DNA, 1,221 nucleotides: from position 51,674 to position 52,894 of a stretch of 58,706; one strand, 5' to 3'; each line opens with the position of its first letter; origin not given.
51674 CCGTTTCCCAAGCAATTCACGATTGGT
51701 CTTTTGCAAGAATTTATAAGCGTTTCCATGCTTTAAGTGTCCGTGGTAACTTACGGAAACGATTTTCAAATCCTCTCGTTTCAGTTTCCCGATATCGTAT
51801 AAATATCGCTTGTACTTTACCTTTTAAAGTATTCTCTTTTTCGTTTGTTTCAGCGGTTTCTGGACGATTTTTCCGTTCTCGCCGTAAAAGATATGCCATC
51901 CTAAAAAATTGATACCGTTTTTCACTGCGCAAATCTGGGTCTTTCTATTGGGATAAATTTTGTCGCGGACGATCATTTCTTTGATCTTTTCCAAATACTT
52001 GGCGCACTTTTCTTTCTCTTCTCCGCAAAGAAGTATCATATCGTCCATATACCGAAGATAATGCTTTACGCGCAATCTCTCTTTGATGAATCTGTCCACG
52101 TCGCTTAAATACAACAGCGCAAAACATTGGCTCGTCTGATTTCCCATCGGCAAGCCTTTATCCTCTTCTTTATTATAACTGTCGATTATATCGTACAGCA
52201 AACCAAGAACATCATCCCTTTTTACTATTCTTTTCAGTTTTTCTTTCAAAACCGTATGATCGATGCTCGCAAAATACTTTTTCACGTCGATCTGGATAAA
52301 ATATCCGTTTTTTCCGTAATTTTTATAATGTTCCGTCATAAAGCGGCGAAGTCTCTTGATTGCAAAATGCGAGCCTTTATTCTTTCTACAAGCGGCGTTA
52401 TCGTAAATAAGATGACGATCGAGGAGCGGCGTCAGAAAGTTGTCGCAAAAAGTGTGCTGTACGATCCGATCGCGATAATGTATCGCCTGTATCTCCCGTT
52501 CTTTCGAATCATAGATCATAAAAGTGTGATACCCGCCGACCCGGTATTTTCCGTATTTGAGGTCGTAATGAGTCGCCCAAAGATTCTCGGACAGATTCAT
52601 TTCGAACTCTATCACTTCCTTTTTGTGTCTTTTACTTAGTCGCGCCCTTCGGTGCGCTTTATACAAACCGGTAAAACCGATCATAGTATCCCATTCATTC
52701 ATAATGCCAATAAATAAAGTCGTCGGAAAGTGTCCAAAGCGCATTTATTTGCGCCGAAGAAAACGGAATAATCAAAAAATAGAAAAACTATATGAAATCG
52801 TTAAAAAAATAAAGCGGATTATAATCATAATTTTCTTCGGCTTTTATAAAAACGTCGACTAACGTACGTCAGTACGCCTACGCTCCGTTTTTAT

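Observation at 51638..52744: DGR reverse transcriptase is split by an in-frame TAA, with a conserved C-terminus continuing in the same frame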

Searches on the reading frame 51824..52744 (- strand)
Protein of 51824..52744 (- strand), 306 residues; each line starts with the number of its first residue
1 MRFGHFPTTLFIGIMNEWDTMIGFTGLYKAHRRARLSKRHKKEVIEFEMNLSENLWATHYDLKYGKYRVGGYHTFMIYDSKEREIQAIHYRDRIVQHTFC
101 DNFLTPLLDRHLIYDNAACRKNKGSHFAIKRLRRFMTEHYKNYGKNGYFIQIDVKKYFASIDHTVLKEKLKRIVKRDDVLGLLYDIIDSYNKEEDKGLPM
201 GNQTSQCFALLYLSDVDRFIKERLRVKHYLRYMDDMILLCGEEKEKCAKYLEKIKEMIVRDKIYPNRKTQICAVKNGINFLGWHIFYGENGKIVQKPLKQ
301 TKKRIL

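Call 10: find_encoding_contigs(protein=window:51824-52744:-, flank=6000, max_places=10)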
Protein window:51824-52744:- (306 aa): 2 contigs read that carry it; 1 place shown.
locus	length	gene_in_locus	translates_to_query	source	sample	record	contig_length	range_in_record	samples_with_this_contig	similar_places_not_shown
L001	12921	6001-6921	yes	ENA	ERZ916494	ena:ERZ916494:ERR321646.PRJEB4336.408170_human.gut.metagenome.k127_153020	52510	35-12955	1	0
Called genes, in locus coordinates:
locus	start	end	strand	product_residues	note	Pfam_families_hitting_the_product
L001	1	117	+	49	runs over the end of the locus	?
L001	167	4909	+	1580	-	PF09479:Flg_new, PF18998:Flg_new_2, PF09479:Flg_new, PF19789:DUF6273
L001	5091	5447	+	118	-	PF22296:bAvd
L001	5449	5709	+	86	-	PF19789:DUF6273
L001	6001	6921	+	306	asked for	PF00078:RVT_1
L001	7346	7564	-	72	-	-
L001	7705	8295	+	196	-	-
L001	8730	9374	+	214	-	PF19808:DUF6291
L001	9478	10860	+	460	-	-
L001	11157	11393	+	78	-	-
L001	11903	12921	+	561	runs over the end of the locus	PF00239:Resolvase, PF07508:Recombinase, PF13408:Zn_ribbon_recom, PF14287:DUF4368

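Call 47: list_cluster_members(proteins=[window:51824-52744:-, window:17196-18509:-, window:40626-42647:-, window:53298-53660:-, window:53836-58578:-])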
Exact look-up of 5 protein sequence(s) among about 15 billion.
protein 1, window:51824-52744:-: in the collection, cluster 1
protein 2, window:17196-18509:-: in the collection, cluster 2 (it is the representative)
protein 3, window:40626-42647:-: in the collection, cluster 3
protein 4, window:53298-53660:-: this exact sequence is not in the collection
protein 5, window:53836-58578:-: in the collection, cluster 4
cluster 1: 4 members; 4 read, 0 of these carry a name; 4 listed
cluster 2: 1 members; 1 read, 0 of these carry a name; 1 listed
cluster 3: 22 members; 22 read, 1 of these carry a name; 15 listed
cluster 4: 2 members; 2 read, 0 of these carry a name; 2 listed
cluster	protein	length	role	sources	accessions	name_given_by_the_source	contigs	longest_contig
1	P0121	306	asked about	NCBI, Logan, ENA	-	-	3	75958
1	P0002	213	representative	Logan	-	-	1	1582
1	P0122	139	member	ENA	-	-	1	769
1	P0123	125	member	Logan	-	-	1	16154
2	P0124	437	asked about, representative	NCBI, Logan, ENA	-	-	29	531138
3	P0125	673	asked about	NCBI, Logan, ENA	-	-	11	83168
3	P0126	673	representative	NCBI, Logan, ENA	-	-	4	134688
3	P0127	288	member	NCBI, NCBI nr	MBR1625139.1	MAG: lysine--tRNA ligase, partial [Clostridia bacterium] | lysine--tRNA ligase [Clostridia bacterium]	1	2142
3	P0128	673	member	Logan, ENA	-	-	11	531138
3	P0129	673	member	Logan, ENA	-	-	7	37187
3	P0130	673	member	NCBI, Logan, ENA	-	-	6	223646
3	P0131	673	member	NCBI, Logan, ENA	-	-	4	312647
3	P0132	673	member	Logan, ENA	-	-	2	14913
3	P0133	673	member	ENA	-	-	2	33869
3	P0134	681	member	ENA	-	-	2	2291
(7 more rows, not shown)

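Call 50: find_encoding_contigs(protein=P0123, flank=8000, max_places=4)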
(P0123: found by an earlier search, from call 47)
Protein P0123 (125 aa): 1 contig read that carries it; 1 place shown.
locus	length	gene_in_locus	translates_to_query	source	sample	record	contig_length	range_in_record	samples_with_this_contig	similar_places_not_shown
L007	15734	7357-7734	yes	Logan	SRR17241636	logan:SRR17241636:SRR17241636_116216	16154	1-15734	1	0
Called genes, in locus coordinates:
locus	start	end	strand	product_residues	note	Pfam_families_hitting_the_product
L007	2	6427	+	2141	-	?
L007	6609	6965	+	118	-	PF22296:bAvd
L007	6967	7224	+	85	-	PF19789:DUF6273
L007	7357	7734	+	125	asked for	-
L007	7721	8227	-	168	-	PF06908:YpsA (faint)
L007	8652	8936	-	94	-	-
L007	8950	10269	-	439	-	PF14284:PcfJ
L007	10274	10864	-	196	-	PF01624:MutS_I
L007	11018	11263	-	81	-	-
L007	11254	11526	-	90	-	PF20648:DUF6809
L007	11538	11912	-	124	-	-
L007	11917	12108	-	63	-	-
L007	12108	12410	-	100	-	-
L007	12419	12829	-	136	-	-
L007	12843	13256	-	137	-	PF23864:DUF7222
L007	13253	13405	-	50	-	-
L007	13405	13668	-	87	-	-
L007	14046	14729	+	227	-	-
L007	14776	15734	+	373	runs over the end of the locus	-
